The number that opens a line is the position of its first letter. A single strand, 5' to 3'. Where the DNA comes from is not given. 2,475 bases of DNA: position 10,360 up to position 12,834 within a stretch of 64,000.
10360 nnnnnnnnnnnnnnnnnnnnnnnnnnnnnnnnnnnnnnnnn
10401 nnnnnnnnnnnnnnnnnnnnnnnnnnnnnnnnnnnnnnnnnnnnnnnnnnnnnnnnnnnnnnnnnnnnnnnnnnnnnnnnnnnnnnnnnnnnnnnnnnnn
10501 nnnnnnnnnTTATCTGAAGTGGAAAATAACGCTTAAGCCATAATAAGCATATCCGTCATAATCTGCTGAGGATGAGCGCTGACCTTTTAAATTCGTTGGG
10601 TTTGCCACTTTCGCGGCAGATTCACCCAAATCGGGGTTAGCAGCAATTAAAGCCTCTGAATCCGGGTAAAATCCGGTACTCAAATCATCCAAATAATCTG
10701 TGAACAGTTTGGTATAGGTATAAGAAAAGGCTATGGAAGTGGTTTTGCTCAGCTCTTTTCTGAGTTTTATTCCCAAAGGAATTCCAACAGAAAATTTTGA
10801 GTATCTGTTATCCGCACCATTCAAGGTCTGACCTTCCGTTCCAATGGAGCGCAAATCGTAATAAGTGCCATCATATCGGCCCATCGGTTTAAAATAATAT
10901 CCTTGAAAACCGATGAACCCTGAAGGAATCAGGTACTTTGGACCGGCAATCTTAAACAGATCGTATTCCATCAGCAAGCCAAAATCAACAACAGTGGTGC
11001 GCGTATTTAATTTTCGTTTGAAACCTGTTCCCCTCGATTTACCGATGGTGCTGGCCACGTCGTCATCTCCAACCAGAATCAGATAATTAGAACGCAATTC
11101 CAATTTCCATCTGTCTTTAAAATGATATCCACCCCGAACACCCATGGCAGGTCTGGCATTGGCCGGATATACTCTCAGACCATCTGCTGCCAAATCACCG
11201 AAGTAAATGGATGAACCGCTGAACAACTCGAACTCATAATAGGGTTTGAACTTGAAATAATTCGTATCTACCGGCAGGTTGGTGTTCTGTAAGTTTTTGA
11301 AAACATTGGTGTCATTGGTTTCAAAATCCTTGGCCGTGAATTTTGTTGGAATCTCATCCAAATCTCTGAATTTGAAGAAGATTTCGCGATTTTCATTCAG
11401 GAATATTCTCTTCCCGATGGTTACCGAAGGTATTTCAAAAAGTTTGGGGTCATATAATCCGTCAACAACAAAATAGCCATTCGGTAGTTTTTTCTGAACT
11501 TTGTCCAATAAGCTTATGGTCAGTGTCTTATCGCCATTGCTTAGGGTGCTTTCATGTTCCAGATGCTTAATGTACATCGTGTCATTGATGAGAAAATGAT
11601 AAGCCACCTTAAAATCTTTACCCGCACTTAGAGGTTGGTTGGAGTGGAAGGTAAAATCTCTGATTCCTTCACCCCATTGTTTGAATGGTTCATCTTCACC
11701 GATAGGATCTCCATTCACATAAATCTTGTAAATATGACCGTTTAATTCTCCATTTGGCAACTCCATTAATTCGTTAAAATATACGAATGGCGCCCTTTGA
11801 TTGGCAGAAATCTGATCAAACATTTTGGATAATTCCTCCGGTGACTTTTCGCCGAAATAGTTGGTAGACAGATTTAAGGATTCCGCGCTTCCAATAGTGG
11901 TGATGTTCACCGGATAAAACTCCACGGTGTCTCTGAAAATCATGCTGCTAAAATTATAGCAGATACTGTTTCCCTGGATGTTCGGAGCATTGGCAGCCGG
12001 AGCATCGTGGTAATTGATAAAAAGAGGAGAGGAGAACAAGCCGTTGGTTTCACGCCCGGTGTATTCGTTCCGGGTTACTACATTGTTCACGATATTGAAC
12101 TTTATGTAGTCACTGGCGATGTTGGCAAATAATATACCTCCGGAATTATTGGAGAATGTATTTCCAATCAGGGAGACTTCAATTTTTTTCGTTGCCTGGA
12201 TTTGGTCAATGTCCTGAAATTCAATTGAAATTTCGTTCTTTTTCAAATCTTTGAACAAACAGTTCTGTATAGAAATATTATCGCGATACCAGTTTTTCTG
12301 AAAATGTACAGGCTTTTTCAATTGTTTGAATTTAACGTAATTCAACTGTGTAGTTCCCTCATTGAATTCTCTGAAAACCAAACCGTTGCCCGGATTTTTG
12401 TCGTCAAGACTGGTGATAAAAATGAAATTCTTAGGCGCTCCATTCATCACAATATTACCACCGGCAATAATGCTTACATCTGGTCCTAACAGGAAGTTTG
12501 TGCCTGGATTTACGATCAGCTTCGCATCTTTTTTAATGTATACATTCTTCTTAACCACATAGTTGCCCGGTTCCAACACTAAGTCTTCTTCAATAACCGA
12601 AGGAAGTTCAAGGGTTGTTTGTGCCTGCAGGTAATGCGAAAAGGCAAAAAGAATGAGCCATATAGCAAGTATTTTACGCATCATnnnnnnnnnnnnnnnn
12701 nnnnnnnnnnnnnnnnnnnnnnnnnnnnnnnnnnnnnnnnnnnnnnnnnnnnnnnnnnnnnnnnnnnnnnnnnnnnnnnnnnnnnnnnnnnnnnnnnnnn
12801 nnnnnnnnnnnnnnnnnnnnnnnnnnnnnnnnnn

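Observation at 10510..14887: Orphan GldL-GldM motor pair coupled to a beta-helix/OM-barrel gene instead of gldK/gldN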

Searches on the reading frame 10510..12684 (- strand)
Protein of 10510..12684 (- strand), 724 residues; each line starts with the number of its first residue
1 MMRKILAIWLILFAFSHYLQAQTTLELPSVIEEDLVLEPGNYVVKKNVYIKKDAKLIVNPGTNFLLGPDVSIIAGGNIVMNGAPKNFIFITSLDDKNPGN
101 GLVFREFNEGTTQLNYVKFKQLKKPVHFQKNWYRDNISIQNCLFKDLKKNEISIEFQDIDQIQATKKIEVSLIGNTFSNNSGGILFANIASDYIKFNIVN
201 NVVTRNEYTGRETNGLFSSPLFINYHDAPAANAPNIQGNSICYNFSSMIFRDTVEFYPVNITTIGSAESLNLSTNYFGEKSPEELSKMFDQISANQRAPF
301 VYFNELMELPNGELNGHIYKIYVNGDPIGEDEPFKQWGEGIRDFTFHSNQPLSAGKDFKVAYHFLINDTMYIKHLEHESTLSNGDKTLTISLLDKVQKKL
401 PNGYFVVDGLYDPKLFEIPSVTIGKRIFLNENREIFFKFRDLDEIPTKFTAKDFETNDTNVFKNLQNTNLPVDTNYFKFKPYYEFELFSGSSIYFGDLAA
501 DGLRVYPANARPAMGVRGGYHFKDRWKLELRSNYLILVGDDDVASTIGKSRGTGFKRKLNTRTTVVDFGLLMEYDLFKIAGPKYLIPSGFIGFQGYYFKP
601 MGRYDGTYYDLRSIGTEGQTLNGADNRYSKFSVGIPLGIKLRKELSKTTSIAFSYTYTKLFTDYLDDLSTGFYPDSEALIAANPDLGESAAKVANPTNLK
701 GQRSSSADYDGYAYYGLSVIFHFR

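Call 3: search_protein_families(library=pfam, proteins=[window:10510-12684:-], max_evalue=0.01)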
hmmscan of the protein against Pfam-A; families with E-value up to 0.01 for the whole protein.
window:10510-12684:- (724 aa): 2 families
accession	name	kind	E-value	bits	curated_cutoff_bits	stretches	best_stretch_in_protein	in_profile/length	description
PF13505.12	OMP_b-brl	-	4.7e-06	27.3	28.7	1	509-663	41-158/175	Outer membrane protein beta-barrel domain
PF20798.2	NleE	-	0.0087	16.1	27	0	368-436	53-123/199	Cysteine methyltransferase effector NleE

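Call 4: search_protein_families(library=ncbifam, proteins=[window:10510-12684:-], max_evalue=0.01)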
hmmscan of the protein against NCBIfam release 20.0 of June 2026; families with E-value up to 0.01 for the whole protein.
window:10510-12684:- (724 aa): 2 families
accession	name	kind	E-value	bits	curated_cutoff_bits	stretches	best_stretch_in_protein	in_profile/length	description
NF052316.1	T9SS_PorG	equivalog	5.9e-13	49.1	130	1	483-723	4-202/209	type IX secretion system protein PorG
TIGR04565.1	OMP_myx_plus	subfamily_domain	0.00084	19.4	60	1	511-563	12-64/161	outer membrane beta-barrel domain-containing protein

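Call 6: find_related_loci(query=window:10510-12684:-, collection=genome_contigs, flank=8000)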
Query window:10510-12684:- (724 aa) in genome_contigs; peptide patterns used: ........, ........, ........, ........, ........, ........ (x = any residue, [..] = any of these).
84 stretches matched a pattern, but none encodes a relative of the query by tblastn (E <= 1e-3).

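Call 8: find_homologous_proteins(query=window:10510-12684:-)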
Query window:10510-12684:- (724 aa): 12 proteins with E <= 0.001 among 8000 candidates.
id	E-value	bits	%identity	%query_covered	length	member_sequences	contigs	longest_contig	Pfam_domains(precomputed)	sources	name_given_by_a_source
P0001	0.0e+0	1655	100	100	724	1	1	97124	PF13505.13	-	-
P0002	0.0e+0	1055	62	99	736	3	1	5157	-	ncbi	-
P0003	0.0e+0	1042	62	98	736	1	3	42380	-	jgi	jgi:hypothetical protein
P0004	0.0e+0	1040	62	99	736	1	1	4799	-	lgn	-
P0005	6.6e-172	591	41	99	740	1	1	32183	-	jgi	-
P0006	1.5e-171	590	41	96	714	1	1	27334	-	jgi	jgi:hypothetical protein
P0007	2.8e-166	573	40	98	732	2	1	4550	-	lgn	-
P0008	4.1e-163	562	41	94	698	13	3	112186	PF19573.6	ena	-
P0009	4.5e-163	562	40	99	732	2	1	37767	-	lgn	-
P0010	3.4e-156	539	39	99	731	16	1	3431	-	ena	-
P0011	9.9e-70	254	35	56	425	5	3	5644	-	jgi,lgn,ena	-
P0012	4.4e-50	189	38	38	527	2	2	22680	-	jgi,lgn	jgi:hypothetical protein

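Call 10: find_encoding_contigs(protein=P0008, flank=10000, max_places=3)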
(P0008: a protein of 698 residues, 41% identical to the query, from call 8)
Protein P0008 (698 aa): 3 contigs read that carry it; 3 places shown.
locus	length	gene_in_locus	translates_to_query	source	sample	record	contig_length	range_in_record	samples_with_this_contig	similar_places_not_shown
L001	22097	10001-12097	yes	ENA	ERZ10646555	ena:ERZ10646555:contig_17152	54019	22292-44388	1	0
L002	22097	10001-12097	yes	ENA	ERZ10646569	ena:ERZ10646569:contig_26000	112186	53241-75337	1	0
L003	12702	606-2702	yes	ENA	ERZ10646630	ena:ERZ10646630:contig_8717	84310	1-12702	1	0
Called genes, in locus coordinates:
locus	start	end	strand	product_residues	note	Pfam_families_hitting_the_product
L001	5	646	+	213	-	PF01118:Semialdhyde_dh (weak), PF13460:NAD_binding_10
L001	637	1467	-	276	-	PF01145:Band_7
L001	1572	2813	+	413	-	PF00994:MoCF_biosynth, PF18146:CinA_KH, PF02464:CinA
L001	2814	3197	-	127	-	-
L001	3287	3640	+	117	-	-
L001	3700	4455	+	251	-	PF00535:Glycos_transf_2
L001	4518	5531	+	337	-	PF01565:FAD_binding_4, PF02873:MurB_C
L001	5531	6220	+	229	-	PF00849:PseudoU_synth_2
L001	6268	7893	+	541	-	PF00171:Aldedh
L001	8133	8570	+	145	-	PF22827:GldL_N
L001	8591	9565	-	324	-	PF13384:HTH_23 (faint), PF13565:HTH_32, PF00665:rve, PF13683:rve_3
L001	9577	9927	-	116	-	PF01527:HTH_Tnp_1, PF13518:HTH_28 (faint)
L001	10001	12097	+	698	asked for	PF19573:DUF6089 (faint)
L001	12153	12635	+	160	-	PF05170:AsmA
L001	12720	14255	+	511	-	-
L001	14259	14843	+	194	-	-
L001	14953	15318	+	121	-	PF01245:Ribosomal_L19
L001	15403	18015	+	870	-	PF00133:tRNA-synt_1, PF09334:tRNA-synt_1g (weak), PF13603:tRNA-synt_1_2, PF09334:tRNA-synt_1g (weak), PF08264:Anticodon_1, PF10458:Val_tRNA-synt_C (weak)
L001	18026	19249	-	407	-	PF12895:ANAPC3 (faint), PF13428:TPR_14 (faint), PF13432:TPR_16 (faint), PF14559:TPR_19 (weak)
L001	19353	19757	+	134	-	PF03739:LptF_LptG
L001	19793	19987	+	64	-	-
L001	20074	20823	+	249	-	PF03739:LptF_LptG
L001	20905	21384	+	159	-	PF13439:Glyco_transf_4 (weak)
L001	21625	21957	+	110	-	PF13692:Glyco_trans_1_4, PF00534:Glycos_transf_1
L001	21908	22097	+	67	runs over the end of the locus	-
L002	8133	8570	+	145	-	PF22827:GldL_N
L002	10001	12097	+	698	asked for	PF19573:DUF6089 (faint)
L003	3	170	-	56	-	?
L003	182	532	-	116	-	PF01527:HTH_Tnp_1, PF13518:HTH_28 (faint)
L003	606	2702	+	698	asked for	PF19573:DUF6089 (faint)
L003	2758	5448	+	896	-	-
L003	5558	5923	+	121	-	PF01245:Ribosomal_L19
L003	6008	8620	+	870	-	PF00133:tRNA-synt_1, PF09334:tRNA-synt_1g (weak), PF13603:tRNA-synt_1_2, PF09334:tRNA-synt_1g (weak), PF08264:Anticodon_1, PF10458:Val_tRNA-synt_C (weak)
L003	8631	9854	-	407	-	PF07719:TPR_2 (faint), PF12895:ANAPC3 (faint), PF13428:TPR_14 (faint), PF13432:TPR_16 (faint), PF14559:TPR_19 (weak)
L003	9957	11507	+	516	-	PF03739:LptF_LptG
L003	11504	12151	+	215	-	PF13439:Glyco_transf_4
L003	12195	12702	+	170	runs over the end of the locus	PF00534:Glycos_transf_1, PF13692:Glyco_trans_1_4, PF13524:Glyco_trans_1_2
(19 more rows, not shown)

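Call 11: find_encoding_contigs(protein=P0003, flank=10000, max_places=3)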
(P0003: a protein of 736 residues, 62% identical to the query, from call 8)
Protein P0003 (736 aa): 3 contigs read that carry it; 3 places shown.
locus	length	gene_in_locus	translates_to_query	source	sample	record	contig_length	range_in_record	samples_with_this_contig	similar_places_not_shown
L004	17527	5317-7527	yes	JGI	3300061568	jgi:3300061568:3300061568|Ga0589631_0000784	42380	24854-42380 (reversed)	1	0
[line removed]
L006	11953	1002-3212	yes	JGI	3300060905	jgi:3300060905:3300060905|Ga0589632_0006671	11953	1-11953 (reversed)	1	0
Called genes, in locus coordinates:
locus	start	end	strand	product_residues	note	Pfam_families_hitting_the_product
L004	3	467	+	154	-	?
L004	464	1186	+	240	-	PF00849:PseudoU_synth_2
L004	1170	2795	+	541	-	PF00171:Aldedh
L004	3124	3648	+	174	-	PF22827:GldL_N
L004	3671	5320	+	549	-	PF12081:GldM_1st (weak)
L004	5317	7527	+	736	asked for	-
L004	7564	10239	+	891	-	-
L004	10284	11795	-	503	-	PF00772:DnaB, PF03796:DnaB_C, PF06745:ATPase (weak), PF13481:AAA_25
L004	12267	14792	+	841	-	PF02861:Clp_N, PF13191:AAA_16 (weak), PF00004:AAA, PF17871:AAA_lid_9, PF00004:AAA, PF07724:AAA_2, PF07728:AAA_5, PF10431:ClpB_D2-small, +11 more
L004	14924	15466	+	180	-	PF00578:AhpC-TSA, PF08534:Redoxin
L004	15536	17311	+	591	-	PF03485:Arg_tRNA_synt_N, PF00750:tRNA-synt_1d, PF05746:DALR_1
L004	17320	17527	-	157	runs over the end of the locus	PF08211:dCMP_cyt_deam_2, PF00383:dCMP_cyt_deam_1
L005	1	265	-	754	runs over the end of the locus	PF13620:CarboxypepD_reg (weak), PF13715:CarbopepD_reg_2, PF07715:Plug, PF00593:TonB_dep_Rec_b-barrel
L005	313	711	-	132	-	-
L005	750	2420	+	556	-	PF17391:Urocanase_N, PF01175:Urocanase, PF17392:Urocanase_C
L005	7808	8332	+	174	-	PF22827:GldL_N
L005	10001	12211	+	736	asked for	-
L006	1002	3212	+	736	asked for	-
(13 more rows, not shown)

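Call 12: find_encoding_contigs(protein=P0005, flank=10000, max_places=2)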
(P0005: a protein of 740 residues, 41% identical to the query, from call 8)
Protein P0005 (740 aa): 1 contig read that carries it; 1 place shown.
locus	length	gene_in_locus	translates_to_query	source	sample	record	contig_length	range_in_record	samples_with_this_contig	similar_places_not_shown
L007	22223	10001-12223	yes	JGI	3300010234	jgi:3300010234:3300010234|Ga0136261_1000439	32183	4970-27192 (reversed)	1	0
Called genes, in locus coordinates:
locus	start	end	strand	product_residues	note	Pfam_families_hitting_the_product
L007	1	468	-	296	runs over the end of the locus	PF03462:PCRF, PF00472:RF-1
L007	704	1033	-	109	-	-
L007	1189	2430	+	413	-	PF00994:MoCF_biosynth, PF18146:CinA_KH, PF02464:CinA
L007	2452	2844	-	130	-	-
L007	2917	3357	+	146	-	-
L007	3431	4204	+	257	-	PF00535:Glycos_transf_2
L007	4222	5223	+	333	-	PF01565:FAD_binding_4, PF02873:MurB_C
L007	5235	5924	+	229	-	PF00849:PseudoU_synth_2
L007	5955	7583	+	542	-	PF00171:Aldedh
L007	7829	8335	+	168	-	PF22827:GldL_N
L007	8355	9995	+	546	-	PF12081:GldM_1st (weak), PF21602:GldM_3rd (faint), PF12080:GldM_4th (faint)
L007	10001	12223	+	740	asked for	-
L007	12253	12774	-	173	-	-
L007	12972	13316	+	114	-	PF01245:Ribosomal_L19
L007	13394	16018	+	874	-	PF00133:tRNA-synt_1, PF09334:tRNA-synt_1g (weak), PF13603:tRNA-synt_1_2, PF08264:Anticodon_1, PF10458:Val_tRNA-synt_C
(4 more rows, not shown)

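Call 13: find_encoding_contigs(protein=P0006, flank=10000, max_places=2)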
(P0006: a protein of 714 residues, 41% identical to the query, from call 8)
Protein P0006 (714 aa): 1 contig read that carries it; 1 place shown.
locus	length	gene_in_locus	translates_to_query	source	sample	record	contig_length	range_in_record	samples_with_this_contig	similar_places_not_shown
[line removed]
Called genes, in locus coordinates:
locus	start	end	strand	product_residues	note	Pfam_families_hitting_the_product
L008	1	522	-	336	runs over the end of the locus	PF03462:PCRF, PF00472:RF-1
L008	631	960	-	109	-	-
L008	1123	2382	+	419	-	PF00994:MoCF_biosynth, PF18146:CinA_KH (weak), PF02464:CinA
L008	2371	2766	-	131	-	-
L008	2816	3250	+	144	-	-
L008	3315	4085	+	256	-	PF00535:Glycos_transf_2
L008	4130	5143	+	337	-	PF01565:FAD_binding_4, PF02873:MurB_C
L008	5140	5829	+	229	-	PF00849:PseudoU_synth_2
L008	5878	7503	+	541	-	PF00171:Aldedh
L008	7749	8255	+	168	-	PF22827:GldL_N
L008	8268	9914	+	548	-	PF21602:GldM_3rd (faint), PF12080:GldM_4th (weak)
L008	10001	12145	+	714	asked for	-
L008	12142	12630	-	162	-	-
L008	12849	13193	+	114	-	PF01245:Ribosomal_L19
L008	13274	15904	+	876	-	PF00133:tRNA-synt_1, PF09334:tRNA-synt_1g (weak), PF13603:tRNA-synt_1_2, PF09334:tRNA-synt_1g, PF08264:Anticodon_1, PF10458:Val_tRNA-synt_C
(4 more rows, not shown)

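Call 14: find_encoding_contigs(protein=P0009, flank=10000, max_places=2)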
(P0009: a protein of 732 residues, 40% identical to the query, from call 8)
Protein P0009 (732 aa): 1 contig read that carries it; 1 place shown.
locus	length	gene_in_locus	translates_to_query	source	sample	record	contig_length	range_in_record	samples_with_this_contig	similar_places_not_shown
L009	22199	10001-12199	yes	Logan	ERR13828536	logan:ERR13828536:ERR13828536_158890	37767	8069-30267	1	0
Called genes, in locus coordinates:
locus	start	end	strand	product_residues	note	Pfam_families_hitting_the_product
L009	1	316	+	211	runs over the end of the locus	PF13460:NAD_binding_10 (weak)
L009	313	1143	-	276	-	PF01145:Band_7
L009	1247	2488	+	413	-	PF00994:MoCF_biosynth, PF18146:CinA_KH, PF02464:CinA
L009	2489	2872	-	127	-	-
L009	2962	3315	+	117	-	-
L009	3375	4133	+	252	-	PF00535:Glycos_transf_2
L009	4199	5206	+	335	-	PF01565:FAD_binding_4, PF02873:MurB_C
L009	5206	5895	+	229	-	PF00849:PseudoU_synth_2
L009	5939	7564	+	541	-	PF00171:Aldedh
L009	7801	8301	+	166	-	PF22827:GldL_N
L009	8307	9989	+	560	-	PF12081:GldM_1st (weak)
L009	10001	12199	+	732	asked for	-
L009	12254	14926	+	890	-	PF05170:AsmA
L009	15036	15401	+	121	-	PF01245:Ribosomal_L19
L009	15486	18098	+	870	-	PF00133:tRNA-synt_1, PF09334:tRNA-synt_1g, PF13603:tRNA-synt_1_2, PF09334:tRNA-synt_1g (weak), PF08264:Anticodon_1, PF10458:Val_tRNA-synt_C (weak)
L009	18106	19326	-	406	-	PF07719:TPR_2 (faint), PF12895:ANAPC3 (faint), PF13428:TPR_14 (faint), PF13432:TPR_16 (weak), PF14559:TPR_19 (weak)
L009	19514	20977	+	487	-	PF03739:LptF_LptG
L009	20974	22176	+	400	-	PF13439:Glyco_transf_4, PF00534:Glycos_transf_1, PF13692:Glyco_trans_1_4, PF13524:Glyco_trans_1_2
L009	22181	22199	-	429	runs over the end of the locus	PF01882:DUF58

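Call 15: find_encoding_contigs(protein=P0012, flank=10000, max_places=2)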
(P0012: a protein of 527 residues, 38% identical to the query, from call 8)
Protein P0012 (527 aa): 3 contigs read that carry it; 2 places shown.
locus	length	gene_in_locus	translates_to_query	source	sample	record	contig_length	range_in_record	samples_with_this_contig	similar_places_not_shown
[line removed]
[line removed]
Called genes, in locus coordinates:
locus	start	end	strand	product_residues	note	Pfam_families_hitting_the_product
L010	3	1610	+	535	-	?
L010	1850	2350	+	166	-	PF22827:GldL_N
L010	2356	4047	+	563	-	PF12081:GldM_1st, PF12080:GldM_4th (weak)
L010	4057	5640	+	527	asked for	-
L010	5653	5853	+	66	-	-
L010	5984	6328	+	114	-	PF01245:Ribosomal_L19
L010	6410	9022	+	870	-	PF00133:tRNA-synt_1, PF09334:tRNA-synt_1g (weak), PF13603:tRNA-synt_1_2, PF09334:tRNA-synt_1g (weak), PF08264:Anticodon_1, PF10458:Val_tRNA-synt_C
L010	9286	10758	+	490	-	PF03739:LptF_LptG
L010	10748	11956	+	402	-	PF13439:Glyco_transf_4, PF00534:Glycos_transf_1 (weak), PF13692:Glyco_trans_1_4, PF13524:Glyco_trans_1_2 (weak)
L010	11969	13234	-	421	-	PF01882:DUF58, PF13519:VWA_2 (weak)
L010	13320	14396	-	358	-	PF00493:MCM (weak), PF20030:bpMoxR, PF00004:AAA (faint), PF07726:AAA_3, PF07728:AAA_5, PF17863:AAA_lid_2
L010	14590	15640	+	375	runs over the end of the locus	PF00712:DNA_pol3_beta, PF02767:DNA_pol3_beta_2, PF02768:DNA_pol3_beta_3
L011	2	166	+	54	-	?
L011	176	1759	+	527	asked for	-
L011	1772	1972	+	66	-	-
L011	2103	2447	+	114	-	PF01245:Ribosomal_L19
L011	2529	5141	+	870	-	PF00133:tRNA-synt_1, PF09334:tRNA-synt_1g (weak), PF13603:tRNA-synt_1_2, PF09334:tRNA-synt_1g (weak), PF08264:Anticodon_1, PF10458:Val_tRNA-synt_C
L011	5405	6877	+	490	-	PF03739:LptF_LptG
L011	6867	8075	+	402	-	PF13439:Glyco_transf_4, PF00534:Glycos_transf_1 (weak), PF13692:Glyco_trans_1_4, PF13524:Glyco_trans_1_2 (weak)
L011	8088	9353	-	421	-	PF01882:DUF58, PF13519:VWA_2 (weak)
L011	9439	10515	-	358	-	PF00493:MCM (weak), PF20030:bpMoxR, PF00004:AAA (faint), PF07726:AAA_3, PF07728:AAA_5, PF17863:AAA_lid_2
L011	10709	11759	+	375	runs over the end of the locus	PF00712:DNA_pol3_beta, PF02767:DNA_pol3_beta_2, PF02768:DNA_pol3_beta_3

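Call 33: search_protein_families(library=pfam, proteins=[P0008, P0005, L009:12254-14926:+], max_evalue=1)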
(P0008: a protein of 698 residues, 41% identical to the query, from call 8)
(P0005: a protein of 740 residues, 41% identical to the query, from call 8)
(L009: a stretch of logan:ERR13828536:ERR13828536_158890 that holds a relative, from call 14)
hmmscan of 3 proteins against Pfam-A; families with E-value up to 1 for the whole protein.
P0008 (698 aa): 2 families
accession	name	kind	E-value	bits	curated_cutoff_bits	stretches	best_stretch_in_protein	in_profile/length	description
PF19573.5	DUF6089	-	2e-05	24.5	23.2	1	459-650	22-188/226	Domain of unknown function (DUF6089)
PF13505.12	OMP_b-brl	-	0.013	16.1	28.7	1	486-636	43-156/175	Outer membrane protein beta-barrel domain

P0005 (740 aa): 1 family
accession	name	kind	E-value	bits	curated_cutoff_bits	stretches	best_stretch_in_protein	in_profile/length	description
PF09103.16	BRCA-2_OB1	-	0.1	13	25.6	1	333-367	52-86/123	BRCA2, oligonucleotide/oligosaccharide-binding, domain 1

L009:12254-14926:+ (890 aa): 3 families
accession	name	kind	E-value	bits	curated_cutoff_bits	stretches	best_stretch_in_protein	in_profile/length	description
PF05170.20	AsmA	-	7e-13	48.7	29.8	1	2-166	3-176/607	AsmA family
PF05960.17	DUF885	-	0.094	12.7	32.4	1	796-863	135-205/532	Bacterial protein of unknown function (DUF885)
PF09820.16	AAA-ATPase_like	-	0.25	11.6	26.1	1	779-874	75-171/201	Predicted AAA-ATPase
